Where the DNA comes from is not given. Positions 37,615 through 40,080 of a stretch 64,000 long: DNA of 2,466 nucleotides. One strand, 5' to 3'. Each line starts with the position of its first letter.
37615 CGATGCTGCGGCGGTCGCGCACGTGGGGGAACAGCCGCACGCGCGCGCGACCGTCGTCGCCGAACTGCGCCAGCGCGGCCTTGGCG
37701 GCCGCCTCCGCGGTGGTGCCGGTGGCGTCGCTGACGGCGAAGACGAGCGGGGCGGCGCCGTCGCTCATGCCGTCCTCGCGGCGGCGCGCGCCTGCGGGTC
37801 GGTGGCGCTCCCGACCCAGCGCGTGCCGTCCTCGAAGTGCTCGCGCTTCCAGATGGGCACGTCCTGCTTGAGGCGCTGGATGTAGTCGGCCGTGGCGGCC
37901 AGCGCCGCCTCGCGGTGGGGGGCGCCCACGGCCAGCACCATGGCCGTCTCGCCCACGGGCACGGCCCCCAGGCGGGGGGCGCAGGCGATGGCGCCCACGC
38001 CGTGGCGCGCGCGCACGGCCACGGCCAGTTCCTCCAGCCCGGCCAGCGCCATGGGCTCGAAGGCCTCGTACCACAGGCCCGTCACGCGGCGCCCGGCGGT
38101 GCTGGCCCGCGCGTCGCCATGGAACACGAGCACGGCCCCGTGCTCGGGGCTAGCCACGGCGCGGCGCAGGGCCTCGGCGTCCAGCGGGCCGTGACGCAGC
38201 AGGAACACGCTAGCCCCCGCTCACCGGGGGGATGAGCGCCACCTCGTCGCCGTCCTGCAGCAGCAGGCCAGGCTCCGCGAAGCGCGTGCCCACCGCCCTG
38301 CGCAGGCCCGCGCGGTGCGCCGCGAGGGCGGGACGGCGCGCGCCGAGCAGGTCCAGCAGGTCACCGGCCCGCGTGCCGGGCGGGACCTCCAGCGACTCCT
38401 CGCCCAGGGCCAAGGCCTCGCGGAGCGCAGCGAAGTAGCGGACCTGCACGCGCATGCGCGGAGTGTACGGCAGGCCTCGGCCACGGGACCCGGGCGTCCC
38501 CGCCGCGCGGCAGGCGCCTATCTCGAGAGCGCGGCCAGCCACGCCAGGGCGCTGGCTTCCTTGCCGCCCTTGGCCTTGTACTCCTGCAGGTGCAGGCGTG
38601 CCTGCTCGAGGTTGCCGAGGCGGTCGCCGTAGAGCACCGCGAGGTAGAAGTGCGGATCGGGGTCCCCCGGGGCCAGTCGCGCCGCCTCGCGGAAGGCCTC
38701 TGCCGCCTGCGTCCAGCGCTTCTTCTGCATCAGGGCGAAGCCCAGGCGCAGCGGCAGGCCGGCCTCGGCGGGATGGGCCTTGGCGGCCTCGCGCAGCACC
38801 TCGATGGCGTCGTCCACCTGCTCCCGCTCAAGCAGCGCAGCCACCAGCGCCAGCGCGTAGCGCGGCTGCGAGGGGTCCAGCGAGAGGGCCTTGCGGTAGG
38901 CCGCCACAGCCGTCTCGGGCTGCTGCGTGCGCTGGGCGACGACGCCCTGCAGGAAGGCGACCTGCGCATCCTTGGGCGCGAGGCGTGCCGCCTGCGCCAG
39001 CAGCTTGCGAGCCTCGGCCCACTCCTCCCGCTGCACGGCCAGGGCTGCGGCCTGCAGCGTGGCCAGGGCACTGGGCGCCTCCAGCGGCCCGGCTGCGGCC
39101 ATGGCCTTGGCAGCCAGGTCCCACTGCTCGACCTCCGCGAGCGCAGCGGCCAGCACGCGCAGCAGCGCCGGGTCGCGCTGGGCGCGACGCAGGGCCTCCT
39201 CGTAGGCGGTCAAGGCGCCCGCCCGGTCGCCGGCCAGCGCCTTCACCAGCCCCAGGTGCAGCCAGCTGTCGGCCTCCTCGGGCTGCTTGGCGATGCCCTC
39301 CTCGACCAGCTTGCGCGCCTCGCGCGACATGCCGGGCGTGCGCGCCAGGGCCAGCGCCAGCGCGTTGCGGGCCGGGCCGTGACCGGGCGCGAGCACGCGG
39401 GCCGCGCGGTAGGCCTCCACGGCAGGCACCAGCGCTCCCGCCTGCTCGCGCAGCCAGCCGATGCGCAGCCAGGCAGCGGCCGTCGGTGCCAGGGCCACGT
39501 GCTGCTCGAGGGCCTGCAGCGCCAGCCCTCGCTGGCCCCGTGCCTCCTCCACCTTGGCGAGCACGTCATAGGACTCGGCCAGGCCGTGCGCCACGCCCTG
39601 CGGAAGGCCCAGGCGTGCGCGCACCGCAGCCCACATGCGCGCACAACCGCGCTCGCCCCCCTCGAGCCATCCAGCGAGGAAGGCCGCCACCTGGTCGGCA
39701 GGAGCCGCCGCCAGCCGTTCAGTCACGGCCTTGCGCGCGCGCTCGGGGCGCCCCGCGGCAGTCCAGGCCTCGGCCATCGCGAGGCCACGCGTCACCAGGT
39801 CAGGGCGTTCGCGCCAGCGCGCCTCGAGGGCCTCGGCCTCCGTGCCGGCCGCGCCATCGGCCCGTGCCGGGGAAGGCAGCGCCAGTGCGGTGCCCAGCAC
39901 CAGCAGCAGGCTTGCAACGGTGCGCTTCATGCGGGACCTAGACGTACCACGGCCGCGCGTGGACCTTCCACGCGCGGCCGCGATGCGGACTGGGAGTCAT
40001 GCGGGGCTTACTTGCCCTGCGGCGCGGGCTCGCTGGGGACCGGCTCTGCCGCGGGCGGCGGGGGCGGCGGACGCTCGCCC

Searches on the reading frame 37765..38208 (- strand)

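Call 23: search_protein_families(library=pfam, proteins=[window:37765-38208:-], max_evalue=0.001)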
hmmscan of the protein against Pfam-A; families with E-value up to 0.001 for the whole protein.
window:37765-38208:- (147 aa): 1 family
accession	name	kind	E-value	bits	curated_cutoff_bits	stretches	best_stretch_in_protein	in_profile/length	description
PF02391.22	MoaE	-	6.4e-27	94.4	23.4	1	6-115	3-113/114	MoaE protein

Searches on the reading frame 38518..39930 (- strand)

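Call 23: search_protein_families(library=pfam, proteins=[window:38518-39930:-], max_evalue=0.001)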
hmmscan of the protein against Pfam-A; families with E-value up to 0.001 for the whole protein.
window:38518-39930:- (470 aa): 15 families
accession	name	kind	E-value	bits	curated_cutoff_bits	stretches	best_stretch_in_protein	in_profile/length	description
PF13428.12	TPR_14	-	7.9e-22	76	23.5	0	395-432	6-43/44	Tetratricopeptide repeat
PF07719.23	TPR_2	-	2.1e-19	68.4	27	1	395-423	6-34/34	Tetratricopeptide repeat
PF14559.12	TPR_19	-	1.9e-16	60.6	25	2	336-388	5-57/68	Tetratricopeptide repeat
PF13431.12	TPR_17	-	2.4e-15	55.9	24.4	0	413-445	2-33/34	Tetratricopeptide repeat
PF13432.12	TPR_16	-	2.6e-15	56.9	32.7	3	361-424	2-65/65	Tetratricopeptide repeat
PF00515.34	TPR_1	-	2.3e-14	53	27.8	0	328-354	7-33/34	Tetratricopeptide repeat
PF23914.1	TPR_CcmH_CycH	-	1.4e-13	51.4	42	2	319-423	47-154/158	Cytochrome c-type biogenesis protein H TPR domain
PF13414.12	TPR_11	-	3.1e-12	46.4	26.8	1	399-434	3-38/42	TPR repeat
PF13181.12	TPR_8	-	1.7e-10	40.7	25.7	0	323-354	2-33/34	Tetratricopeptide repeat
PF13424.12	TPR_12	-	2e-08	34.7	30.1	0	290-352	4-75/77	Tetratricopeptide repeat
PF13174.12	TPR_6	-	1.7e-07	31.9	26.3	0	394-421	4-31/33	Tetratricopeptide repeat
PF12895.13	ANAPC3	-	1.5e-05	25.6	27.2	0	316-381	14-81/82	Anaphase-promoting complex, cyclosome, subunit 3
PF24575.1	TPR_Slam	-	1.7e-05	25.6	35.2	1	293-375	17-100/104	Surface lipoprotein assembly modifier, N-terminal TPR repeats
PF13429.12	TPR_15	-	2.7e-05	24.2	26.2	0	292-424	114-248/280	Tetratricopeptide repeat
PF25062.1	ARM_TT21_N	-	6.2e-05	23.3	40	0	287-388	99-200/222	Tetratricopeptide repeat protein 21 N-terminal ARM repeat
